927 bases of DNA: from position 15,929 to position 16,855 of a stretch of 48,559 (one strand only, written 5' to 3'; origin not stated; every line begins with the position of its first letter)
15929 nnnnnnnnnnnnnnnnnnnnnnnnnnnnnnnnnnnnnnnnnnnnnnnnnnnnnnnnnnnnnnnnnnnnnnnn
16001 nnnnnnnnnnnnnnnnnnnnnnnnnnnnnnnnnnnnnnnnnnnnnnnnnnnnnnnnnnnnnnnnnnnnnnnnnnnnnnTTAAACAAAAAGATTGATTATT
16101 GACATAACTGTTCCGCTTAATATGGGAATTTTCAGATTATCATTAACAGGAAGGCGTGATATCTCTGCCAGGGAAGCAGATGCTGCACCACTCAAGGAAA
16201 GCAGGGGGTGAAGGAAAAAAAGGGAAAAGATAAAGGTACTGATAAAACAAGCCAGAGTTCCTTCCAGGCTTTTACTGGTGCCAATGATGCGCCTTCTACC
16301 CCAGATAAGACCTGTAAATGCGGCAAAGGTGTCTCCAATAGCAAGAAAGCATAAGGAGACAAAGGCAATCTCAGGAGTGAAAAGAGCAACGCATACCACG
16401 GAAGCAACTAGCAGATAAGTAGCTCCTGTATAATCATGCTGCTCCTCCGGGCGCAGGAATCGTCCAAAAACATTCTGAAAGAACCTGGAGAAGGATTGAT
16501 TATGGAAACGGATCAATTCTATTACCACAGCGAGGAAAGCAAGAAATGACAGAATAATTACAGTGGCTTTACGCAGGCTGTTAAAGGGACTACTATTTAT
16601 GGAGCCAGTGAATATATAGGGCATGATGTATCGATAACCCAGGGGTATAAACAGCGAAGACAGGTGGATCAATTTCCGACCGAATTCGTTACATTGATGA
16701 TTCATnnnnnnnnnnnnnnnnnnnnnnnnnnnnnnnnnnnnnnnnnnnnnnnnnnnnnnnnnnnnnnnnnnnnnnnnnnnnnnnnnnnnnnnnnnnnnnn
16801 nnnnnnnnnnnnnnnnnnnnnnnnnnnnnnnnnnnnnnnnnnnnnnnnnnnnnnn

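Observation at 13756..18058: Ferredoxin, archaeal-type GGR, CTP-dependent polyprenol kinase, GtrB/DPM1-like GT2 and eukaryote-type UGPase as one tight module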

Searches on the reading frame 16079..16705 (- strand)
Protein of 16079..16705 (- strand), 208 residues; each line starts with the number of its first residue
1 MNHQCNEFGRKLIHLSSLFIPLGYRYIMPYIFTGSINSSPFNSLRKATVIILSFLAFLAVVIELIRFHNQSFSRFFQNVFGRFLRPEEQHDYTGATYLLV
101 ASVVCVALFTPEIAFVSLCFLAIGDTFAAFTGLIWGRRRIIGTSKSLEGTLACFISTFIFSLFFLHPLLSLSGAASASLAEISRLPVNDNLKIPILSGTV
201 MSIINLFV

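Call 3: search_protein_families(library=pfam, proteins=[window:16079-16705:-], max_evalue=0.01)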
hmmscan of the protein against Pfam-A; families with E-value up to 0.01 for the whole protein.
window:16079-16705:- (208 aa): 0 families

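Call 4: search_protein_families(library=ncbifam, proteins=[window:16079-16705:-], max_evalue=0.01)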
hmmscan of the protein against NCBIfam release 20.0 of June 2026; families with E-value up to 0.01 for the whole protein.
window:16079-16705:- (208 aa): 0 families

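Call 6: search_protein_families(library=pfam, proteins=[window:16079-16705:-], max_evalue=10)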
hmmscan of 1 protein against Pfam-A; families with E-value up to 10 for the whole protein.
window:16079-16705:- (208 aa): 3 families
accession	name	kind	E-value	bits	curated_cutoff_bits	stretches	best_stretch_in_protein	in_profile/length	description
PF01148.25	CTP_transf_1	-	0.018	15.3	24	1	47-169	106-194/264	Cytidylyltransferase family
PF13493.11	DUF4118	-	0.11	12.7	28.4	1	149-179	47-77/107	Domain of unknown function (DUF4118)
PF22812.1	CR_prot_dom_plant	-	1.3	10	34.1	1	96-123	40-67/71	Plant cysteine-rich protein domain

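Call 9: find_homologous_proteins(query=window:16079-16705:-)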
Query window:16079-16705:- (208 aa): 65 proteins with E <= 0.001 among 677 candidates.
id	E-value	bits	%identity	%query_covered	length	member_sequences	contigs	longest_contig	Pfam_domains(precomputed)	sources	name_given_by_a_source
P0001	7.1e-129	445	100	100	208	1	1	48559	-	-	-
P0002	3.1e-64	234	51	100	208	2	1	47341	-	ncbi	-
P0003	9.8e-64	233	53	100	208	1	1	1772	-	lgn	-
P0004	7.1e-60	220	53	100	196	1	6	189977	-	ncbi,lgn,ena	-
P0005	6.3e-59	217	51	97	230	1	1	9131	-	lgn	-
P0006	1.8e-58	216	51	97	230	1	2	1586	-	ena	-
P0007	4.3e-58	214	51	100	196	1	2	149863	-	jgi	-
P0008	2.0e-52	196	48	100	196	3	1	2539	-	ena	-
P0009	3.2e-51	192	48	100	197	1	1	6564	-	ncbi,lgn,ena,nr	ncbi:MAG: SEC59/DGK1/VTE5 family protein [Candidatus Cloacimonetes bacterium]|nr:SEC59/DGK1/VTE5 fam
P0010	2.3e-50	189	47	96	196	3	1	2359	-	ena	-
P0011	3.0e-50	189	48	96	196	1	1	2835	-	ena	-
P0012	1.1e-48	184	46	100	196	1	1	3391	-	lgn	-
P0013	1.6e-47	180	46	98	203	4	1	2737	-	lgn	-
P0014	2.2e-47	179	46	97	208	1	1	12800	-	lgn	-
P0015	2.6e-47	179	46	98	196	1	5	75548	-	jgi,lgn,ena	jgi:dolichol kinase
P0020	1.3e-45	174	45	100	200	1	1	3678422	-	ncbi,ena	-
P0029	8.2e-19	86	36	96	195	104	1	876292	-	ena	-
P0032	3.1e-18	84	35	99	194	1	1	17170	-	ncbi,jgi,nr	ncbi:MAG: hypothetical protein GXO91_07530 [FCB group bacterium]|nr:hypothetical protein [FCB group 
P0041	1.3e-15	76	38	74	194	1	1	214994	-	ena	-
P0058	4.0e-13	68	32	91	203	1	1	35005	-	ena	-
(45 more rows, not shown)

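Call 11: find_encoding_contigs(protein=P0004, flank=8000, max_places=2)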
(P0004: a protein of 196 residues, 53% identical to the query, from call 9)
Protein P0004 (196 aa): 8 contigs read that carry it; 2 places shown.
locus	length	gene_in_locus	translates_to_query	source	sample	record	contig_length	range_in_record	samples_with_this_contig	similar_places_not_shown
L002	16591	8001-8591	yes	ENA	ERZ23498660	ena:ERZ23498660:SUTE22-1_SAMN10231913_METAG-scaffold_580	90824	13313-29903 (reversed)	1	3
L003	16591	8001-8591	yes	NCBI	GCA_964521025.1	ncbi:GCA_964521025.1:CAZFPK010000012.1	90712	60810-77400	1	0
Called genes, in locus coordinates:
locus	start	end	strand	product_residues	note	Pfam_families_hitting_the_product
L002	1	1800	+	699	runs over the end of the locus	PF13229:Beta_helix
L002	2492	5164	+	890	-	PF13191:AAA_16, PF13401:AAA_22 (faint), PF13176:TPR_7 (faint), PF13181:TPR_8 (faint), PF07719:TPR_2 (faint), PF00515:TPR_1 (faint), PF13424:TPR_12, PF13424:TPR_12 (weak), +3 more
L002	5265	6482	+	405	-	-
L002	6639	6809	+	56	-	PF00037:Fer4, PF12837:Fer4_6 (weak), PF13237:Fer4_10, PF14697:Fer4_21, PF12838:Fer4_7, PF13187:Fer4_9 (weak), PF00037:Fer4, PF12837:Fer4_6, +5 more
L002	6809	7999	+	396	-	PF00890:FAD_binding_2 (faint), PF01266:DAO (weak), PF01494:FAD_binding_3, PF04820:Trp_halogenase (faint), PF07992:Pyr_redox_2, PF12831:FAD_oxidored, PF13450:NAD_binding_8 (weak), PF22578:GGR_cat, +1 more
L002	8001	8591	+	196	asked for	-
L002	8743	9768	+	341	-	PF00535:Glycos_transf_2, PF10111:Glyco_tranf_2_2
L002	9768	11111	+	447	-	PF01704:UDPGP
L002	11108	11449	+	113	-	PF12675:DUF3795 (faint)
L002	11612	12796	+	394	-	PF13173:AAA_14, PF13635:DUF4143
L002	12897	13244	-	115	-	PF18962:Por_Secre_tail (weak)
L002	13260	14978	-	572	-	-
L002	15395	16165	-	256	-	PF04536:TPM_phosphatase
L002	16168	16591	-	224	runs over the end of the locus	PF04536:TPM_phosphatase (weak)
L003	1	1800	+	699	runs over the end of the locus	PF13229:Beta_helix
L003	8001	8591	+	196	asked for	-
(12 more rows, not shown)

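Call 12: find_encoding_contigs(protein=P0020, flank=8000, max_places=2)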
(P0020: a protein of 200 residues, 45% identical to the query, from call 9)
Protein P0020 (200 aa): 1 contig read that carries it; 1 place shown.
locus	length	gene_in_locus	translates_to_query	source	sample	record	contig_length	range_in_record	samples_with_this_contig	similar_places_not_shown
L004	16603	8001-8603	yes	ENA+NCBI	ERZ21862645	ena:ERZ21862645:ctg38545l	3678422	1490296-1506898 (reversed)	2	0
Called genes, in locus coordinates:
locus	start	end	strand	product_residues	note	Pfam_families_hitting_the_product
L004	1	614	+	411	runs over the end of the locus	PF14690:Zn_ribbon_ISL3 (weak), PF01610:DDE_Tnp_ISL3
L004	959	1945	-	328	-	PF00528:BPD_transp_1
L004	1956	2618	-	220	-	PF00300:His_Phos_1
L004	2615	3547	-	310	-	PF00528:BPD_transp_1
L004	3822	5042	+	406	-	-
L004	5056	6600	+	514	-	PF01368:DHH, PF02272:DHHA1 (weak), PF17768:RecJ_OB (weak)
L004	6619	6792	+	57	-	PF00037:Fer4, PF12837:Fer4_6 (weak), PF13237:Fer4_10, PF12838:Fer4_7, PF13187:Fer4_9, PF25160:LdpA_Fe-S-bd, PF12837:Fer4_6, PF00037:Fer4, +7 more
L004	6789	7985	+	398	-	PF00890:FAD_binding_2 (weak), PF01266:DAO, PF01494:FAD_binding_3 (faint), PF01946:Thi4 (weak), PF07992:Pyr_redox_2, PF12831:FAD_oxidored, PF13450:NAD_binding_8 (weak), PF22578:GGR_cat, +2 more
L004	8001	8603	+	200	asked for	-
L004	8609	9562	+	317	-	PF00535:Glycos_transf_2, PF10111:Glyco_tranf_2_2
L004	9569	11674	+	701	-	PF00989:PAS, PF13188:PAS_8, PF08447:PAS_3 (weak), PF08448:PAS_4, PF13426:PAS_9, PF08447:PAS_3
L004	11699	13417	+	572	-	PF01432:Peptidase_M3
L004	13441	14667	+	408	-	-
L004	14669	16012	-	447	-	PF13742:tRNA_anti_2, PF01336:tRNA_anti-codon, PF02601:Exonuc_VII_L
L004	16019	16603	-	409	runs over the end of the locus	PF01979:Amidohydro_1, PF07969:Amidohydro_3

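Call 13: find_encoding_contigs(protein=P0029, flank=8000, max_places=2)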
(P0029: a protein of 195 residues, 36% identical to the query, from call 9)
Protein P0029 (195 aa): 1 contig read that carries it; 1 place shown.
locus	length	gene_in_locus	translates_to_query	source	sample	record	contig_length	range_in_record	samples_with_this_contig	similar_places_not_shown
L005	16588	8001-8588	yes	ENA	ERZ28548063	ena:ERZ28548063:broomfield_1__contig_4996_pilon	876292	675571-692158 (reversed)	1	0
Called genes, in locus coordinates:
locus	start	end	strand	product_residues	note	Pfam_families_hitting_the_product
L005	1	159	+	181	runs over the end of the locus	PF01943:Polysacc_synt, PF13440:Polysacc_synt_3 (weak)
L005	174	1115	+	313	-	PF01943:Polysacc_synt, PF13440:Polysacc_synt_3, PF01554:MatE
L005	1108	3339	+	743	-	-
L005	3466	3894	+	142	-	-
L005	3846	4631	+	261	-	PF02518:HATPase_c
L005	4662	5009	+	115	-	PF02699:YajC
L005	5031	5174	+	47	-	-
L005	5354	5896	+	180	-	PF00551:Formyl_trans_N, PF02911:Formyl_trans_C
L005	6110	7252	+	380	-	PF01029:NusB, PF01189:Methyltr_RsmB-F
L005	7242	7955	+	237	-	PF03793:PASTA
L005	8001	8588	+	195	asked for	-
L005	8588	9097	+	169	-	PF07584:BatA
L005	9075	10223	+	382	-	PF09822:ABC_transp_aux (weak)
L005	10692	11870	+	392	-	PF13167:GTP-bdg_N, PF16360:GTP-bdg_M, PF01926:MMR_HSR1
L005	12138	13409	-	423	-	PF00375:SDF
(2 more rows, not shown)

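Call 17: search_solved_structures(query=A1, max_evalue=10, show_alignments=2)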
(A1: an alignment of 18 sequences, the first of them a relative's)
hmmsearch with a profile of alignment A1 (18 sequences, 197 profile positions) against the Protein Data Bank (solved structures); distinct sequences matched with E-value up to 10: 2.
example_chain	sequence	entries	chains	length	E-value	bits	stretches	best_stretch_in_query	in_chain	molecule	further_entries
7drj_A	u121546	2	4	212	0.24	14.5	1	98-126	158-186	CDP-diacylglycerol--glycerol-3-phosphate 3-phosphatidyltransferase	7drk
8j07_g6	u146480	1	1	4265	1.7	11.8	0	120-194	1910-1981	Dynein axonemal heavy chain 1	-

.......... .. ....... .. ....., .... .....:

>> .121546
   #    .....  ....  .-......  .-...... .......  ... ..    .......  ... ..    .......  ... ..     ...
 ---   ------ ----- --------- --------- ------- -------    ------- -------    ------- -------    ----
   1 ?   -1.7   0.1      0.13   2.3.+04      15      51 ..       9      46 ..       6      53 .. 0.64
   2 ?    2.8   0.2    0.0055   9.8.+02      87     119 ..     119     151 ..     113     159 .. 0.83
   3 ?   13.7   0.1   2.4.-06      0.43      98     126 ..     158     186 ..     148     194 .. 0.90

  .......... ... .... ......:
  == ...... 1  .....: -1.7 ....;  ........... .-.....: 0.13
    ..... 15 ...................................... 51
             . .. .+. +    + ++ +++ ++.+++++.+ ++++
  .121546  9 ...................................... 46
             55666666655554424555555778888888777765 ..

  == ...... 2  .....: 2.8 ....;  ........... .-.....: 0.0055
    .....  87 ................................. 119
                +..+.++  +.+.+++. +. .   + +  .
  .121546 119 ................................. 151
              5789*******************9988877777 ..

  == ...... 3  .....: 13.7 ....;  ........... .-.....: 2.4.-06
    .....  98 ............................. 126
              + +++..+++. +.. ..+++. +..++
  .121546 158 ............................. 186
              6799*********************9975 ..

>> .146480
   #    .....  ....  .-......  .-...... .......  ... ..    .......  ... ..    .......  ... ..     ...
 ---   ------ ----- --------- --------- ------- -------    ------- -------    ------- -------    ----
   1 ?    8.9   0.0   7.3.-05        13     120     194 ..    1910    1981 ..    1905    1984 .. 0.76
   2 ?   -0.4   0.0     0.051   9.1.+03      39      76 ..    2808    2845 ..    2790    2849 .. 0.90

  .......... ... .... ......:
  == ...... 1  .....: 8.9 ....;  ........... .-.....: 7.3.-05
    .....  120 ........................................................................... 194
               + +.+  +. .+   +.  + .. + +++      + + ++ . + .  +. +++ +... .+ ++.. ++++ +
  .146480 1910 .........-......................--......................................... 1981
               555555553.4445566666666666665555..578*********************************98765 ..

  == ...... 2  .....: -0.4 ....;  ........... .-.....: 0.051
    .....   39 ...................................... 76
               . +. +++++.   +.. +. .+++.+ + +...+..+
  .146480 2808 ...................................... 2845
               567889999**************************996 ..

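Call 19: search_protein_families(library=pfam, alignment_id=A1, max_evalue=1)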
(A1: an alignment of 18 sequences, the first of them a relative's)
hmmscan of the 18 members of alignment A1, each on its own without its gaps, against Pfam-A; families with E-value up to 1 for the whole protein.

A. member 1, P0001 (208 aa): 2 families
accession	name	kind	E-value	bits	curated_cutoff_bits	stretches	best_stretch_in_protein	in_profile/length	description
PF01148.25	CTP_transf_1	-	0.018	15.3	24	1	47-169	106-194/264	Cytidylyltransferase family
PF13493.11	DUF4118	-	0.11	12.7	28.4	1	149-179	47-77/107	Domain of unknown function (DUF4118)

B. families by the number of members that match (of 18 scanned): 8 families
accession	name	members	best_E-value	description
PF01148.25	CTP_transf_1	8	0.0001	Cytidylyltransferase family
PF20564.3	DUF6774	2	0.0062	Family of unknown function (DUF6774)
PF04892.17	VanZ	2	0.071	VanZ like family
PF04306.18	DUF456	2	0.15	Protein of unknown function (DUF456)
PF05992.17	SbmA_BacA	1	0.012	SbmA/BacA-like family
PF20168.4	PDS5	1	0.091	Sister chromatid cohesion protein PDS5 protein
PF10011.15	DUF2254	1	0.1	Predicted membrane protein (DUF2254)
PF13493.11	DUF4118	1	0.11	Domain of unknown function (DUF4118)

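Call 26: find_related_loci(query=A2, collection=genome_contigs, flank=7000)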
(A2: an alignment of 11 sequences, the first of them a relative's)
Query A2 (208 aa) in genome_contigs; peptide patterns used: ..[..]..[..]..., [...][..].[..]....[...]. (x = any residue, [..] = any of these).
459 stretches matched a pattern; 373 encode a relative of the query (tblastn E <= 1e-3); the best 80 are kept; 80 distinct loci.
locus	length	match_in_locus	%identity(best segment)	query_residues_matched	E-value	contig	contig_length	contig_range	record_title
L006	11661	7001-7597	53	10-208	3e-70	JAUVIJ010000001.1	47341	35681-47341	MAG: Candidatus Cloacimonadota bacterium isolate CSMAG_425 CSMAG_425_k127_314847_length_47341_cov_37.5256, whole genome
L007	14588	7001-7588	53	1-208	2e-69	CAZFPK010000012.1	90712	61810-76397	MAG TPA_asm: uncultured Candidatus Cloacimonadota bacterium isolate SRP077602_co5_585 genome assembly, contig: NODE_884_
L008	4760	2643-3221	50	2-207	4e-66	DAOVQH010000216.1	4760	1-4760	MAG TPA_asm: Candidatus Cloacimonadota bacterium isolate CSMAG_1570 CSMAG_1570_k141_459403_length_4760_cov_61.7095, whol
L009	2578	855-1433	50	2-207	4e-66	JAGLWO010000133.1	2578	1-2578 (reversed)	MAG: Candidatus Cloacimonadota bacterium isolate RS_12_26 ZL285.bin.26.fa_133, whole genome shotgun sequence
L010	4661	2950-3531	49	1-206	3e-64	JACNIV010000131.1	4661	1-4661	MAG: Candidatus Cloacimonadota bacterium isolate NIOZ-UU2 NIOZ-UU_NODE_24254_length_4661_cov_6.41251, whole genome shotg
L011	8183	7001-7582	50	1-206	6e-64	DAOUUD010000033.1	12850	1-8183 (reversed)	MAG TPA_asm: Candidatus Cloacimonadota bacterium isolate CSMAG_814 CSMAG_814_k141_186027_length_12850_cov_12.4281, whole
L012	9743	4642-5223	48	2-208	4e-64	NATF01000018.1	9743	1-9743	MAG: Candidatus Cloacimonas sp. 4484_275 ex4484_275_scaffold_10533, whole genome shotgun sequence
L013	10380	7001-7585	49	1-207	1e-63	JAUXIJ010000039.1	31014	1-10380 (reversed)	MAG: Candidatus Cloacimonadota bacterium isolate CSMAG_2978 CSMAG_2978_k119_265397_length_31014_cov_11.9858, whole genom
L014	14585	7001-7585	48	1-208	4e-63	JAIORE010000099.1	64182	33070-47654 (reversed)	MAG: Candidatus Cloacimonadota bacterium isolate SMBSF10 20072_Bin_3_contigs_1_c_000000000046, whole genome shotgun sequ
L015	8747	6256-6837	49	1-206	1e-62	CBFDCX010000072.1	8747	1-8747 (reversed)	MAG TPA_asm: uncultured bacterium isolate SRR26215684_binner13_Refined_72 genome assembly, contig: ERZ25073497.4334, who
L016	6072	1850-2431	49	2-208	2e-62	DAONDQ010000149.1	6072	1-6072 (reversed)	MAG TPA_asm: Candidatus Cloacimonadota bacterium isolate AMR_MDS_3891 NODE_15271_length_6072_cov_4.288516, whole genome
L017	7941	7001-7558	49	4-202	8e-61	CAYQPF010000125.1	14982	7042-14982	MAG TPA_asm: uncultured Candidatus Cloacimonadota bacterium isolate SRP302447_co4_84 genome assembly, contig: NODE_10531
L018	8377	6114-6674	49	7-206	1e-60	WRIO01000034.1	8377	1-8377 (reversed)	MAG: Candidatus Cloacimonadota bacterium isolate Nt197P3bin46 Ga0082212_10018735, whole genome shotgun sequence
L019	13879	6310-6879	50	6-208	1e-60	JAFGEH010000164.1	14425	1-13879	MAG: Candidatus Cloacimonadota bacterium isolate Zod_Metabat.1219 k87_5580668, whole genome shotgun sequence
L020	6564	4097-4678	48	2-208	4e-60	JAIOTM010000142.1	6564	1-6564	MAG: Candidatus Cloacimonadota bacterium isolate SMBSF70 bin_77_k127_1326840, whole genome shotgun sequence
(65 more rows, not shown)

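Call 43: find_encoding_contigs(protein=P0032, flank=5000, max_places=1)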
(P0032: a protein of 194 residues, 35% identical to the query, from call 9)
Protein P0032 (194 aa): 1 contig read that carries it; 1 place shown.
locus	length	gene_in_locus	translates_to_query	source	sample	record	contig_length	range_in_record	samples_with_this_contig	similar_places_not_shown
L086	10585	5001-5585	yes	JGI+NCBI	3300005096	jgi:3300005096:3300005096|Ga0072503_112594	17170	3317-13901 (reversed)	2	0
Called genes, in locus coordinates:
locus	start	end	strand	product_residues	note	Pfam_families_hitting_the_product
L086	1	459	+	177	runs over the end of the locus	PF01327:Pep_deformylase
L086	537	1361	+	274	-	PF01887:SAM_HAT_N, PF20257:SAM_HAT_C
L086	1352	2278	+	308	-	PF00551:Formyl_trans_N, PF02911:Formyl_trans_C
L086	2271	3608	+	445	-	PF01029:NusB, PF22458:RsmF-B_ferredox, PF01189:Methyltr_RsmB-F, PF13847:Methyltransf_31 (faint)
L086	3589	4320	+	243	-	PF03793:PASTA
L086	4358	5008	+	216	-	PF00834:Ribul_P_3_epim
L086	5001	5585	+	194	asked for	-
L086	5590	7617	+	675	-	PF07584:BatA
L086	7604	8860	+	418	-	PF13167:GTP-bdg_N, PF16360:GTP-bdg_M, PF00025:Arf (weak), PF01926:MMR_HSR1, PF02421:FeoB_N (weak), PF16897:MMR_HSR1_Xtn (weak)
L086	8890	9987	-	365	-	PF03600:CitMHS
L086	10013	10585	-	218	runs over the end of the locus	PF01135:PCMT (weak), PF01209:Ubie_methyltran, PF05175:MTS, PF13489:Methyltransf_23, PF13847:Methyltransf_31, PF08241:Methyltransf_11, PF08242:Methyltransf_12, PF13649:Methyltransf_25, +1 more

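Call 44: find_encoding_contigs(protein=P0041, flank=5000, max_places=1)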
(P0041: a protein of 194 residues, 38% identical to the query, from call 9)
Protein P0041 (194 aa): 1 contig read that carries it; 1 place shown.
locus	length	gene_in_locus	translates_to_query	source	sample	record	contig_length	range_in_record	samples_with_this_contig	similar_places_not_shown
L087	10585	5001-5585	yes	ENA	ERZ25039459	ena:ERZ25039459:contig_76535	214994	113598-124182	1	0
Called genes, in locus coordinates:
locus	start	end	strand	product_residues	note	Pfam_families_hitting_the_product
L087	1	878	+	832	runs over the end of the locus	PF00133:tRNA-synt_1, PF01406:tRNA-synt_1e (faint), PF09334:tRNA-synt_1g, PF13603:tRNA-synt_1_2, PF09334:tRNA-synt_1g (weak), PF08264:Anticodon_1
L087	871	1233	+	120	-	PF10458:Val_tRNA-synt_C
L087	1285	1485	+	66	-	-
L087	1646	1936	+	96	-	PF02749:QRPTase_N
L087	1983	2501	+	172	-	PF01729:QRPTase_C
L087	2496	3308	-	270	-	-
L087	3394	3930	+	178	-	PF03309:Pan_kinase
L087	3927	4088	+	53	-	-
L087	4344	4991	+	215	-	PF01121:CoaE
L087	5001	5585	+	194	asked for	-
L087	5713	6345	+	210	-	-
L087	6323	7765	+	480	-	PF00884:Sulfatase, PF01663:Phosphodiest (faint), PF02995:DUF229 (faint)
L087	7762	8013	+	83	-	-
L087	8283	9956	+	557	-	PF00884:Sulfatase (weak)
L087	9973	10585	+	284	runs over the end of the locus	-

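Call 45: find_encoding_contigs(protein=P0058, flank=5000, max_places=1)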
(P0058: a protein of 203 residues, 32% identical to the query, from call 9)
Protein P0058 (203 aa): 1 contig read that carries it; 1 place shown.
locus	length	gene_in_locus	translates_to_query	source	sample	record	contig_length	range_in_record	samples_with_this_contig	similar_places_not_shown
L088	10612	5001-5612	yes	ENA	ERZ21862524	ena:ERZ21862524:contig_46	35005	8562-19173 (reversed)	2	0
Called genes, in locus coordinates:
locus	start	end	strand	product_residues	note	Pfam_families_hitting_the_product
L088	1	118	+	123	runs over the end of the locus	PF02675:AdoMet_dc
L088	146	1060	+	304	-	PF00491:Arginase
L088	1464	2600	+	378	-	PF02163:Peptidase_M50, PF00571:CBS (weak)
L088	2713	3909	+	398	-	PF00266:Aminotran_5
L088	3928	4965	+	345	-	-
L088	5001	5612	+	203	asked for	-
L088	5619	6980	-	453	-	PF01546:Peptidase_M20 (weak), PF07687:M20_dimer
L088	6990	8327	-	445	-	PF01546:Peptidase_M20 (weak), PF07687:M20_dimer (weak)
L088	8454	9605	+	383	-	PF02595:Gly_kinase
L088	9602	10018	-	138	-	PF05168:HEPN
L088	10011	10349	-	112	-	-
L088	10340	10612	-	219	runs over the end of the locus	PF02589:LUD_dom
